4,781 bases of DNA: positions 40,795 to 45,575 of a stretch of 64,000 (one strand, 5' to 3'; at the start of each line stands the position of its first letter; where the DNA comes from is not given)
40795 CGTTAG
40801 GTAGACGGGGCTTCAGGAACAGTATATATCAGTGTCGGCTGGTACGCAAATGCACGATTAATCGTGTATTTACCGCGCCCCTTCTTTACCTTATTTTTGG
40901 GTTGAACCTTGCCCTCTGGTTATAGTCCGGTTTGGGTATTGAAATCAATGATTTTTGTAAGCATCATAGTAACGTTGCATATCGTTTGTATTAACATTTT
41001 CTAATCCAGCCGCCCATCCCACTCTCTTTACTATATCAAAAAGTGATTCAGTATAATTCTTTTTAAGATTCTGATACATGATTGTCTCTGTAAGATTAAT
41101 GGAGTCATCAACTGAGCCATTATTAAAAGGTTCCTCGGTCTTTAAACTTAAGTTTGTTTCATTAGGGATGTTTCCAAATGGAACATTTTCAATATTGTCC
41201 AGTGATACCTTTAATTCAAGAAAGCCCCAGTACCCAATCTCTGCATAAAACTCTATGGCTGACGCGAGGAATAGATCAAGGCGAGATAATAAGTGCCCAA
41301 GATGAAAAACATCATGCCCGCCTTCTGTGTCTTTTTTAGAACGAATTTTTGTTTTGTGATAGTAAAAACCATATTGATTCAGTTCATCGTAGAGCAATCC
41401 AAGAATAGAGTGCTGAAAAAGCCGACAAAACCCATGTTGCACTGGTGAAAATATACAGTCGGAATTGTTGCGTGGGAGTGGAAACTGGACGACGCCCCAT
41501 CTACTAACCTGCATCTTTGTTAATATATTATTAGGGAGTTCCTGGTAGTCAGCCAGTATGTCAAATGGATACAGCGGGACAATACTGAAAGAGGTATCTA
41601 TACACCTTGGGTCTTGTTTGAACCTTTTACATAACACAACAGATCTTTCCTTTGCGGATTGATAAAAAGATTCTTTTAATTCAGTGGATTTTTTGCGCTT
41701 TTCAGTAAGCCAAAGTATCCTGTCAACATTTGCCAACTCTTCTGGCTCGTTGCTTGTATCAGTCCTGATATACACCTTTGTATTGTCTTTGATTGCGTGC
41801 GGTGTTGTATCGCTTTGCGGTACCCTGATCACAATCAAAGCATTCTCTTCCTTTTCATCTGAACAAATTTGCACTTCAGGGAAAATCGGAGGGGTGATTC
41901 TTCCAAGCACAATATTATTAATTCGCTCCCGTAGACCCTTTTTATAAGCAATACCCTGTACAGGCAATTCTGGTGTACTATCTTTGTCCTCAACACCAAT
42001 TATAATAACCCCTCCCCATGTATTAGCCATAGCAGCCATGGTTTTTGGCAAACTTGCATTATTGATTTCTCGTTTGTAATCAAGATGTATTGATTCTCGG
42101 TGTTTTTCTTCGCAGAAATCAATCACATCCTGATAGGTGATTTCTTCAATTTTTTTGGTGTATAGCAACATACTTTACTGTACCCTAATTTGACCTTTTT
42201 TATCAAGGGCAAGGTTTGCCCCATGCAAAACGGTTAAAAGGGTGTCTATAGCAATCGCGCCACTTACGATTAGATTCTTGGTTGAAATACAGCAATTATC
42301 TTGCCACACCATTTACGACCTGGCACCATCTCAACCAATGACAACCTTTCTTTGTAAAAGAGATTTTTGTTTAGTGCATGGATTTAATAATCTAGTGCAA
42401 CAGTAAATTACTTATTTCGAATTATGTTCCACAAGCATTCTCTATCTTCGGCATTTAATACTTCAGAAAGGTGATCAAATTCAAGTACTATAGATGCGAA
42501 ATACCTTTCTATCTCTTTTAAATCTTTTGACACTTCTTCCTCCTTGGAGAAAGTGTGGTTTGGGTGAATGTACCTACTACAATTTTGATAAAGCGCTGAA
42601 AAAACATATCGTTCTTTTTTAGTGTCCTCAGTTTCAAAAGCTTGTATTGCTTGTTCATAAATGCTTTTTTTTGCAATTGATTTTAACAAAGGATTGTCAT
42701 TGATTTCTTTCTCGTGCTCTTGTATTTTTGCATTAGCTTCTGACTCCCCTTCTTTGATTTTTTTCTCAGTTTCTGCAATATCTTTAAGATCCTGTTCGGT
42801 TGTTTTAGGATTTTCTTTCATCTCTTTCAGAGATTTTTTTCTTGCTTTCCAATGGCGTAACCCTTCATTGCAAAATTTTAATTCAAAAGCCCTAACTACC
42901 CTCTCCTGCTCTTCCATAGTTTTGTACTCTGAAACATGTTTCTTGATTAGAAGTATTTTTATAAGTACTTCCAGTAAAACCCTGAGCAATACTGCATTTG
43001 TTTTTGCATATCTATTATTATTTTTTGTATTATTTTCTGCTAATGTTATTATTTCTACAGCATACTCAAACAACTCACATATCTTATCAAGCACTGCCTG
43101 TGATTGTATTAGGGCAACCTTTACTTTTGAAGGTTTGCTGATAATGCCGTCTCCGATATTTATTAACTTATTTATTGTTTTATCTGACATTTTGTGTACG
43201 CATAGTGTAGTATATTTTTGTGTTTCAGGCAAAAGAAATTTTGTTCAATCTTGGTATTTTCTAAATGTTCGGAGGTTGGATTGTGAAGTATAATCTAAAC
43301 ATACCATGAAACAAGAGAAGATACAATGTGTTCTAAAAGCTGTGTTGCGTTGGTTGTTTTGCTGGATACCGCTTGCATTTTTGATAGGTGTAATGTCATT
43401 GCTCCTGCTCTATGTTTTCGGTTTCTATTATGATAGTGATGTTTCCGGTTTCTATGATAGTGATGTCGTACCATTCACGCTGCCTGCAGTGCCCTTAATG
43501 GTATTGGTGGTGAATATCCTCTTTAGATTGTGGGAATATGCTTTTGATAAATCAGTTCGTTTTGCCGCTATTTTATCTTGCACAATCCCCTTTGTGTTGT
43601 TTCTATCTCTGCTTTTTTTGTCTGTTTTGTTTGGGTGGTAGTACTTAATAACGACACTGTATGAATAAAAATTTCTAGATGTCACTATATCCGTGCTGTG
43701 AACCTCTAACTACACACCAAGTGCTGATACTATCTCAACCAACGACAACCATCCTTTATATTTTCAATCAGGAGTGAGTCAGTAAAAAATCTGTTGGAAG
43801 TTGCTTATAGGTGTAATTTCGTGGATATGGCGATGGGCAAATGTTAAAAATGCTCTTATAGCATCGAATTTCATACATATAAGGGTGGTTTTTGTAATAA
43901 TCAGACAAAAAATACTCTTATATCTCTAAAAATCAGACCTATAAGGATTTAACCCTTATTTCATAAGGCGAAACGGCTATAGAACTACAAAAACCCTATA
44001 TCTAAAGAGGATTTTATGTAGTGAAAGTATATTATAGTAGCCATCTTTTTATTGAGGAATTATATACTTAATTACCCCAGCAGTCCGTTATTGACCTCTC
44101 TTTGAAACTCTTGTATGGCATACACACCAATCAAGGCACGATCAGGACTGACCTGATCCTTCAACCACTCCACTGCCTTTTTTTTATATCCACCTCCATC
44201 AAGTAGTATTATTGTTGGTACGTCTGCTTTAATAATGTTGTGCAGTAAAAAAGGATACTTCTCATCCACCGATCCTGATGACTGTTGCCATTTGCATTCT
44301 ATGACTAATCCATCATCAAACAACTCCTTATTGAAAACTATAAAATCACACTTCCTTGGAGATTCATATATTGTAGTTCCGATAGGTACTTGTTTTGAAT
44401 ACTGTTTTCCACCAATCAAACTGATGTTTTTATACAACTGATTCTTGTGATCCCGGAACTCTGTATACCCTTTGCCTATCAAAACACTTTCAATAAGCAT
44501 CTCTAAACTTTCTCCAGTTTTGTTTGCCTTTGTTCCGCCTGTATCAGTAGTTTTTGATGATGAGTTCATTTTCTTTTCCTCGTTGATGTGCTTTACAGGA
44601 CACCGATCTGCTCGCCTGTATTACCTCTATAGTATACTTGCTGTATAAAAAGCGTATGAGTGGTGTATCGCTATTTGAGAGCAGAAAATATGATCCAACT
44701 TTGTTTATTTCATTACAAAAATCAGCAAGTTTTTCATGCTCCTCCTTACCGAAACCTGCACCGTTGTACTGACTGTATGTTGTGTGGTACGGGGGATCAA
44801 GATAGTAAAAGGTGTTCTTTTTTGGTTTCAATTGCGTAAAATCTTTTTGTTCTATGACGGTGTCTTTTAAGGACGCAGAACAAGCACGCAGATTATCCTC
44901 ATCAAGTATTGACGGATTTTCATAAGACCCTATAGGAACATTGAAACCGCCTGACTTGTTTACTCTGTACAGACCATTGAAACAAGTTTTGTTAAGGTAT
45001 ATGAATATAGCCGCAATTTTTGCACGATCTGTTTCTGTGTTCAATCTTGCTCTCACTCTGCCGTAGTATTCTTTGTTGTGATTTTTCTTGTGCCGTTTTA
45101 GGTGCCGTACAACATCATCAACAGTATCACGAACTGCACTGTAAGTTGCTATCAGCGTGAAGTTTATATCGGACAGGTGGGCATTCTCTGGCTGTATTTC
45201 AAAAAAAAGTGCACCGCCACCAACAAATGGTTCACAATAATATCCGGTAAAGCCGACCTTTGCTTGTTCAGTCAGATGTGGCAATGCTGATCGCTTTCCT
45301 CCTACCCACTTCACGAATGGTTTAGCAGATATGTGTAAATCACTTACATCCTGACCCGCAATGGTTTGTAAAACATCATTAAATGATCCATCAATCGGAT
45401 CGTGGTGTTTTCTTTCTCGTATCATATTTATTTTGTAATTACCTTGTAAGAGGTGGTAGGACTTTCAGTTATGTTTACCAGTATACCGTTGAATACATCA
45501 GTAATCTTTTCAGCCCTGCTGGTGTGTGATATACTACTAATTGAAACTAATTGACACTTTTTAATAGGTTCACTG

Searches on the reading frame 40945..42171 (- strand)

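Call 7: search_protein_families(library=pfam, proteins=[window:40945-42171:-], max_evalue=0.0001)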
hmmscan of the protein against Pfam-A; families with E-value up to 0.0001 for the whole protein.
window:40945-42171:- (408 aa): 1 family
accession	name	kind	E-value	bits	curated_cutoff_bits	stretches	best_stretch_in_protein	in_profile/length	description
PF04326.19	SLFN_AlbA_2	-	2.3e-18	67.3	25.3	1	26-143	1-116/118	Schlafen, AlbA_2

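Call 64: search_protein_families(library=padloc, proteins=[window:40945-42171:-], max_evalue=0.001)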
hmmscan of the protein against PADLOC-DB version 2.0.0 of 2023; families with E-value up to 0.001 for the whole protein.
window:40945-42171:- (408 aa): 0 families

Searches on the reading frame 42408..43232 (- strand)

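Call 8: search_protein_families(library=pfam, proteins=[window:42408-43232:-], max_evalue=0.0001)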
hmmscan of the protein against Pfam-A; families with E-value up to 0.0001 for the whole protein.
window:42408-43232:- (274 aa): 0 families

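Call 64: search_protein_families(library=padloc, proteins=[window:42408-43232:-], max_evalue=0.001)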
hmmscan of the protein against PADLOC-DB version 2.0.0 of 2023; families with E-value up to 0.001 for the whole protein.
window:42408-43232:- (274 aa): 1 family
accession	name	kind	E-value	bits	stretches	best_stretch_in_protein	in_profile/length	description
PDLC02094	Cas5b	-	4.1e-05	21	1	97-182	121-206/358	-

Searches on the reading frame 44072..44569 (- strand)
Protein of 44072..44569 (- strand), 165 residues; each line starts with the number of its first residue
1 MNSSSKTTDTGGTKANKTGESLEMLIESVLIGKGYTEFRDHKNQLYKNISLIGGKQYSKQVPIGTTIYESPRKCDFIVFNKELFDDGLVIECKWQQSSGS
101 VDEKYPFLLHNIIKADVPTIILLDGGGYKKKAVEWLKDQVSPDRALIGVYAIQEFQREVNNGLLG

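Call 9: search_protein_families(library=pfam, proteins=[window:44072-44569:-], max_evalue=0.0001)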
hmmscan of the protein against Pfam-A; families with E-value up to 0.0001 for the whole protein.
window:44072-44569:- (165 aa): 1 family
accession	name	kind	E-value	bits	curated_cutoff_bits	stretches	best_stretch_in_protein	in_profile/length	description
PF20472.4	PDDEXK_11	-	6.5e-38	130.2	23.7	1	14-161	1-143/145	PD-(D/E)XK nuclease superfamily domain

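Call 64: search_protein_families(library=padloc, proteins=[window:44072-44569:-], max_evalue=0.001)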
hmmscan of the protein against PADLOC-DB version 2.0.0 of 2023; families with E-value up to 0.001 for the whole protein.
window:44072-44569:- (165 aa): 0 families

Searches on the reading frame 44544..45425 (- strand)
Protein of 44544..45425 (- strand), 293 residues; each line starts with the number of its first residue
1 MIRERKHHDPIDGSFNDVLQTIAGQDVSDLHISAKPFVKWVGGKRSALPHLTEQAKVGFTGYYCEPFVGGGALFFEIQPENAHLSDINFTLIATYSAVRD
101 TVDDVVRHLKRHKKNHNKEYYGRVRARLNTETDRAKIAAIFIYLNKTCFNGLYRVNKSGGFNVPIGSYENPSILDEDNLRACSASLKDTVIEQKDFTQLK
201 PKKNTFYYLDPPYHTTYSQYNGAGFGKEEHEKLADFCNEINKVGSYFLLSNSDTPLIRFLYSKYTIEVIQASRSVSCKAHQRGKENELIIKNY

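Call 8: search_protein_families(library=pfam, proteins=[window:44544-45425:-], max_evalue=0.0001)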
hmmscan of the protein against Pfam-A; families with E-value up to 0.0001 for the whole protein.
window:44544-45425:- (293 aa): 1 family
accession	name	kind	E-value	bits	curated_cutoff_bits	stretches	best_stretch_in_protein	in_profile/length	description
PF02086.21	MethyltransfD12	-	1e-55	189.6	22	1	40-274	1-252/253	D12 class N6 adenine-specific DNA methyltransferase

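Call 64: search_protein_families(library=padloc, proteins=[window:44544-45425:-], max_evalue=0.001)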
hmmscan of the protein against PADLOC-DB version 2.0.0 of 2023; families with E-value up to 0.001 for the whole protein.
window:44544-45425:- (293 aa): 20 families
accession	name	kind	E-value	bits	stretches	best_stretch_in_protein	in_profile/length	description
PDLC03294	MTase_II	-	4.8e-86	286.8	1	33-293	3-271/272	Type II methyltransferase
PDLC03735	oMTase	-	5.3e-85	283.3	1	34-293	7-282/284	orphan methyltransferase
PDLC03261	MTase_II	-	4.3e-64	214.9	1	32-286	22-281/643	Type II methyltransferase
PDLC03729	oMTase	-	1.7e-57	193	1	34-289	4-265/275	orphan methyltransferase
PDLC03266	MTase_II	-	2e-56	189.5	1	33-291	13-282/285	Type II methyltransferase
PDLC03247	MTase_II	-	9.8e-29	98.4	1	38-293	6-265/282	Type II methyltransferase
PDLC03344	MTase_II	-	2.1e-28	97.1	1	34-175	3-147/154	Type II methyltransferase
PDLC03264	MTase_II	-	2.3e-25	87.5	1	35-292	12-282/306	Type II methyltransferase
PDLC03253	MTase_II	-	1.1e-23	82.3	1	34-292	3-252/253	Type II methyltransferase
PDLC03383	MTase_II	-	2.2e-20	71.3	1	110-293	118-313/318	Type II methyltransferase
PDLC03349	MTase_II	-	1.7e-16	58.3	2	132-250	188-310/374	Type II methyltransferase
PDLC04018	PD-Lambda-5_B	-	5.8e-16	56.6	1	40-290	10-268/291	-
PDLC03358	MTase_II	-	4.1e-14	50.6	1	38-285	8-267/301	Type II methyltransferase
PDLC03287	MTase_II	-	2.8e-13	47.5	1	82-293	410-641/646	Type II methyltransferase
PDLC03717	oMTase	-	5.3e-13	47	1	38-293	6-266/285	orphan methyltransferase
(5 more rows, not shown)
